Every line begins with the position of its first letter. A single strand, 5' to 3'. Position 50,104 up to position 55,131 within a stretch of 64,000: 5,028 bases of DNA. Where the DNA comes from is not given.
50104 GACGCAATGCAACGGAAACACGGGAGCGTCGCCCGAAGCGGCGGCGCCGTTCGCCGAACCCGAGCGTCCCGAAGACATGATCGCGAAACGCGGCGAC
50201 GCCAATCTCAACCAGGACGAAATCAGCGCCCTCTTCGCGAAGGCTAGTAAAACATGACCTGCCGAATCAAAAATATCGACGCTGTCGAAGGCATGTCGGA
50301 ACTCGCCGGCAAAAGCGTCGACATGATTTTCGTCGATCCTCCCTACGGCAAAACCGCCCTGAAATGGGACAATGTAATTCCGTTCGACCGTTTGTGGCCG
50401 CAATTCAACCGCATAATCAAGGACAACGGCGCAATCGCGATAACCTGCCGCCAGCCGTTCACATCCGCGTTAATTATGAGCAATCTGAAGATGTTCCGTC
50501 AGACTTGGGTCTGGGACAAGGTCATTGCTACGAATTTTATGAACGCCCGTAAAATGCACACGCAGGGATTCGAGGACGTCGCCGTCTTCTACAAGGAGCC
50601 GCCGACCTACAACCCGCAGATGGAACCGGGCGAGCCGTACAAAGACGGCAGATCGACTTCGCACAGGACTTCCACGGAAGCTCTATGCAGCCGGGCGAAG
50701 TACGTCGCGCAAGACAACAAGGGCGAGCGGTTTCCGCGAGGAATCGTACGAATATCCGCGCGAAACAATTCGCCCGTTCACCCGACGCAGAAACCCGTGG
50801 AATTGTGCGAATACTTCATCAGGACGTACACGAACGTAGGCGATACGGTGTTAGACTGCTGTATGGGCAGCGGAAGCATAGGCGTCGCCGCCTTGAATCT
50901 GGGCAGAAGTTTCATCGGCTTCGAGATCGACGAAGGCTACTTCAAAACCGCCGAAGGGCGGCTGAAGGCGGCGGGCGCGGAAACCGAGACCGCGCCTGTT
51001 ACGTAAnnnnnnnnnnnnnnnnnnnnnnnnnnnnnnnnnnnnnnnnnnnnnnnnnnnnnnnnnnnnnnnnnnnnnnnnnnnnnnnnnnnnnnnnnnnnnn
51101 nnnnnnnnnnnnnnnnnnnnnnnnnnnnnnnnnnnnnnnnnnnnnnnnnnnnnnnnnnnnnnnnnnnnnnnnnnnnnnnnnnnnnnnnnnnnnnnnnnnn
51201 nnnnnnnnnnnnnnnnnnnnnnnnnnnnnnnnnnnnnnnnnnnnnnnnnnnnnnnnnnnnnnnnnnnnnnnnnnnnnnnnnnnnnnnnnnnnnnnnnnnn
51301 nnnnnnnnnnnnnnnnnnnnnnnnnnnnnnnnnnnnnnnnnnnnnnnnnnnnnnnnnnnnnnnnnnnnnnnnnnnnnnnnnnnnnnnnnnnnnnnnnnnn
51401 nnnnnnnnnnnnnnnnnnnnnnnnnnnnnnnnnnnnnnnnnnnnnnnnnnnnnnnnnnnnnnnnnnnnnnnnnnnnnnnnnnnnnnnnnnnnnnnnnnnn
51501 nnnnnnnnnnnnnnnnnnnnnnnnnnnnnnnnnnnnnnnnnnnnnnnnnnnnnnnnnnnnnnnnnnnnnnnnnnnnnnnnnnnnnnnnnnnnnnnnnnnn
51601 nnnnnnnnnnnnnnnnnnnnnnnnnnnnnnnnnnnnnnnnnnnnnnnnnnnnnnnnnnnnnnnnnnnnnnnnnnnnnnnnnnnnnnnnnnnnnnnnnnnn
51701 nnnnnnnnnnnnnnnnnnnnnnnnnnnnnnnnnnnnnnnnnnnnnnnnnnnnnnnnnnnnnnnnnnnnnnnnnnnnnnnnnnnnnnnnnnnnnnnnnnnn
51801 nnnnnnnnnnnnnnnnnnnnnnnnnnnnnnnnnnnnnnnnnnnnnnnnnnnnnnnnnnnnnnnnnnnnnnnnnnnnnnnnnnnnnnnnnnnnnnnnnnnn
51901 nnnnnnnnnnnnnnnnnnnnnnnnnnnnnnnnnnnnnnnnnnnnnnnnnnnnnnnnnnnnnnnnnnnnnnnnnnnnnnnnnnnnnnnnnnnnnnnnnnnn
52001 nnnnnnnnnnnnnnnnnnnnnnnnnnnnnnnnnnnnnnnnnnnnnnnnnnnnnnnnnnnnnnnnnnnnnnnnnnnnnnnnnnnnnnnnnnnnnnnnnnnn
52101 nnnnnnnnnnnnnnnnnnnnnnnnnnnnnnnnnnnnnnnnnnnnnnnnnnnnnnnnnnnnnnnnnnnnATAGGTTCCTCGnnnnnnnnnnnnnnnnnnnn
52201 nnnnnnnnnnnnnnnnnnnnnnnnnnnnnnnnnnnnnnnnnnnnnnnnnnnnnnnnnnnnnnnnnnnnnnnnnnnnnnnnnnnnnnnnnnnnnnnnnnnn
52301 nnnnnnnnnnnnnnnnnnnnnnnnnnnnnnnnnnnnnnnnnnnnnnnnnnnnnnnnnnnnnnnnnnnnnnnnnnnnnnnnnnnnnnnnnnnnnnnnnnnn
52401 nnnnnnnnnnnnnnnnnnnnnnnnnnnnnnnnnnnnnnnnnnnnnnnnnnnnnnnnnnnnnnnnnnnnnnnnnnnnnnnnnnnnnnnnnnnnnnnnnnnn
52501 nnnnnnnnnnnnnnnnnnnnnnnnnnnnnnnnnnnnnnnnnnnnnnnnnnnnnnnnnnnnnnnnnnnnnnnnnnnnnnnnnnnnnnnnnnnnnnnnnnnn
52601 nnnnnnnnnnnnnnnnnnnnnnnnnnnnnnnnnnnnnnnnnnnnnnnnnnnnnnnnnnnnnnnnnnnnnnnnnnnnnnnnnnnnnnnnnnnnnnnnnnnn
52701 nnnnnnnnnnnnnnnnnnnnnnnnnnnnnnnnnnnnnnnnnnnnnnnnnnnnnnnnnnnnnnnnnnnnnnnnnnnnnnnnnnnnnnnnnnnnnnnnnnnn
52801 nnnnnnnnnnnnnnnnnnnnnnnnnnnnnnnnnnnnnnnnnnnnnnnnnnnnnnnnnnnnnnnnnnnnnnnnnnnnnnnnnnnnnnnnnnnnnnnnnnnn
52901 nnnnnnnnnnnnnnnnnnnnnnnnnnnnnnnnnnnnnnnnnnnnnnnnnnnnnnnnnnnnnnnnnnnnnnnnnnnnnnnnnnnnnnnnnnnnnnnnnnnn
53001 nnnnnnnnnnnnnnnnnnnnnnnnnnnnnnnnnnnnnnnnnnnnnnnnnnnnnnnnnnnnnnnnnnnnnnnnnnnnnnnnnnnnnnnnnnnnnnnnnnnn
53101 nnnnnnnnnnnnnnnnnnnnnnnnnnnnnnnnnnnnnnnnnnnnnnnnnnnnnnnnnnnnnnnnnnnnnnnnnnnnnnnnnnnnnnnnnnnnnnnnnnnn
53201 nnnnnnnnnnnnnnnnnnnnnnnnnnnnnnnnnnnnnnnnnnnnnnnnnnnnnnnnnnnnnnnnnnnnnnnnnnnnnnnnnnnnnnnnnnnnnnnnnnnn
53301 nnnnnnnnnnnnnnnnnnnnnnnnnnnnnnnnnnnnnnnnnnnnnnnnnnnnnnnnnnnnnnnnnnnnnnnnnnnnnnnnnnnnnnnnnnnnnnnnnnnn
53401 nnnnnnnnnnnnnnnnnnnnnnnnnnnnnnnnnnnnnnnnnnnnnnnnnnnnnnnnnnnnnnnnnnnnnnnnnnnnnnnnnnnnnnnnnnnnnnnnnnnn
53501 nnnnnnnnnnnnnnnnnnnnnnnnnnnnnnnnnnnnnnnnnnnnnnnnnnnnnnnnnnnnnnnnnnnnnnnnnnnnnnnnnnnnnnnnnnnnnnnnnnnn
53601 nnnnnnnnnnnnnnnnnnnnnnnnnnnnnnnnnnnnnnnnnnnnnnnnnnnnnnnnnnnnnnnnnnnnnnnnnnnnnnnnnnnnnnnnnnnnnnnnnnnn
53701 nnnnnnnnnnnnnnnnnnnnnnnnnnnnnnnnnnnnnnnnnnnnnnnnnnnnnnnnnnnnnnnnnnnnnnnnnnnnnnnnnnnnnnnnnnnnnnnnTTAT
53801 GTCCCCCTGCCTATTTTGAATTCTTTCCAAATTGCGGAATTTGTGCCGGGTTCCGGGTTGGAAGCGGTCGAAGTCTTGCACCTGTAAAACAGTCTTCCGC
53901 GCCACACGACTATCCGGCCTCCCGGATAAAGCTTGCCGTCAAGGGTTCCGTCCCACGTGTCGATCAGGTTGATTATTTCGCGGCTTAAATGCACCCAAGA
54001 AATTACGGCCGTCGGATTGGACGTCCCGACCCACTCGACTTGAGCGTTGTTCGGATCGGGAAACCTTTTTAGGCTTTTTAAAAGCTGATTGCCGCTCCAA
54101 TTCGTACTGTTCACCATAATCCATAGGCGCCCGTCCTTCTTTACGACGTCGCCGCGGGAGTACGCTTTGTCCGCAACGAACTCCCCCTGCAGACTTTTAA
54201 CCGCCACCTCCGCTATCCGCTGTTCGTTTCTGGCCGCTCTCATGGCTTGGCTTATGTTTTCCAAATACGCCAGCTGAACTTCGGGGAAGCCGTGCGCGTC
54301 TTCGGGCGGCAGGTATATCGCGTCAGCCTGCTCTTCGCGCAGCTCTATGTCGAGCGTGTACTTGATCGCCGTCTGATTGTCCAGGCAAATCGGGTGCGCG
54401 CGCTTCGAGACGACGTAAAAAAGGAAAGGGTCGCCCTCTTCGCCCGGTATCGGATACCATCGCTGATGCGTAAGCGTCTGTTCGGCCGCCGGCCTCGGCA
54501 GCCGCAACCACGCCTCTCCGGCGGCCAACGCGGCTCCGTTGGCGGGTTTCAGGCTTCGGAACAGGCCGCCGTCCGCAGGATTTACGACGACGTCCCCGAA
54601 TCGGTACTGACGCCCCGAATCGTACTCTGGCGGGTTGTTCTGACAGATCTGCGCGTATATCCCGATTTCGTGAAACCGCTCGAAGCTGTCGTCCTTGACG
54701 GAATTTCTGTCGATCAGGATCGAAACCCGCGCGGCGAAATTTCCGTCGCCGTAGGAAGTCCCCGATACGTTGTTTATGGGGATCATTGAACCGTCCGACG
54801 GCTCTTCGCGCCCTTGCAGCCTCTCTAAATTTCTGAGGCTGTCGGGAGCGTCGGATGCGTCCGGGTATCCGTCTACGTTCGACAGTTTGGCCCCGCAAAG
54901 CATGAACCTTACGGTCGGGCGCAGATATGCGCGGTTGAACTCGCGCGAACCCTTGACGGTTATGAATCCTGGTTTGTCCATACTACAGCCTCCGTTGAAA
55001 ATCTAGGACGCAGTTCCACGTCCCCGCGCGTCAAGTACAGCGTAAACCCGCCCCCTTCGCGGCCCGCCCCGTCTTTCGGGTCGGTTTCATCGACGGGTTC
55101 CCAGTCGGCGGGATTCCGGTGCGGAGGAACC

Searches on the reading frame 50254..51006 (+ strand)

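Call 70: search_protein_families(library=phrogs, proteins=[window:50254-51006:+], max_evalue=0.001)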
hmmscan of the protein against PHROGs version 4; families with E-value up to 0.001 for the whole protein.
window:50254-51006:+ (250 aa): 14 families
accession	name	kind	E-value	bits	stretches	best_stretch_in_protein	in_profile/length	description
phrog_67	-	other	1.3e-68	233.7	1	1-245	122-351/743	DNA methyltransferase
phrog_12862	-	unknown function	1e-39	136.8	1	2-122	2-122/149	-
phrog_18293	-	other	3.8e-31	108.5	1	137-240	7-110/119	methyltransferase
phrog_3008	-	other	1.1e-23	84.7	1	167-242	141-216/244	DNA methyltransferase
phrog_498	-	other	2e-23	83.8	1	16-241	217-425/633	DNA methyltransferase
phrog_23148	-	unknown function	3.6e-17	63.9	1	173-246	82-155/165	-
phrog_6952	-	other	9.5e-12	46.1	1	176-233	114-171/181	DNA methyltransferase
phrog_6025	-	other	2.7e-11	44.4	1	2-88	11-109/192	DNA methyltransferase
phrog_23085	-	unknown function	2.5e-09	37.9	1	170-233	38-101/138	-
phrog_8769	-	other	6.7e-09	36.5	1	192-238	8-54/71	methyltransferase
phrog_16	-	DNA, RNA and nucleotide metabolism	3.2e-07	29.9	1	85-244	824-916/986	DNA helicase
phrog_18146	-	other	0.0001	22.4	1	181-226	54-100/452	DNA methyltransferase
phrog_12517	-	unknown function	0.0002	21.6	0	183-240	93-150/316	-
phrog_23224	-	other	0.00078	19.8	0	171-238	226-293/305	DNA methyltransferase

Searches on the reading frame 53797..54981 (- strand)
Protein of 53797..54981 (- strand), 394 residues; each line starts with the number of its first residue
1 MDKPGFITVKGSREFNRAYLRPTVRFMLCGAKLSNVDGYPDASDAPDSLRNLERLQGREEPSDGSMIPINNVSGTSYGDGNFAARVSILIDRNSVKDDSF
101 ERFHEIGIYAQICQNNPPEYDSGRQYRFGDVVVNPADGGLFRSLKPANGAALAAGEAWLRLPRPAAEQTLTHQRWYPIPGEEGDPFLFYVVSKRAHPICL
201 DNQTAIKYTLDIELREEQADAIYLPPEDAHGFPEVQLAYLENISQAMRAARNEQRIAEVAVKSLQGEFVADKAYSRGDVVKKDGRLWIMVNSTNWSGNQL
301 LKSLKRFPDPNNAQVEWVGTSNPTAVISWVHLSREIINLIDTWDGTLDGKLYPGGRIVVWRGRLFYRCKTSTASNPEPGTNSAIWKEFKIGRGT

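Call 15: search_protein_families(library=phrogs, proteins=[window:53797-54981:-], max_evalue=0.001)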
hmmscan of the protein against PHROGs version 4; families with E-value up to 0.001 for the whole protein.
window:53797-54981:- (394 aa): 0 families

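Call 16: search_protein_families(library=pfam, proteins=[window:53797-54981:-], max_evalue=0.001)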
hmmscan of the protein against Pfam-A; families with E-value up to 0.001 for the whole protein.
window:53797-54981:- (394 aa): 1 family
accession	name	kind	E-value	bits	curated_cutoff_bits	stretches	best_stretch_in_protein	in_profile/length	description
PF02839.19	CBM_5_12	-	3.8e-05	24.1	26.2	0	348-386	4-44/44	Carbohydrate-binding module family 5/12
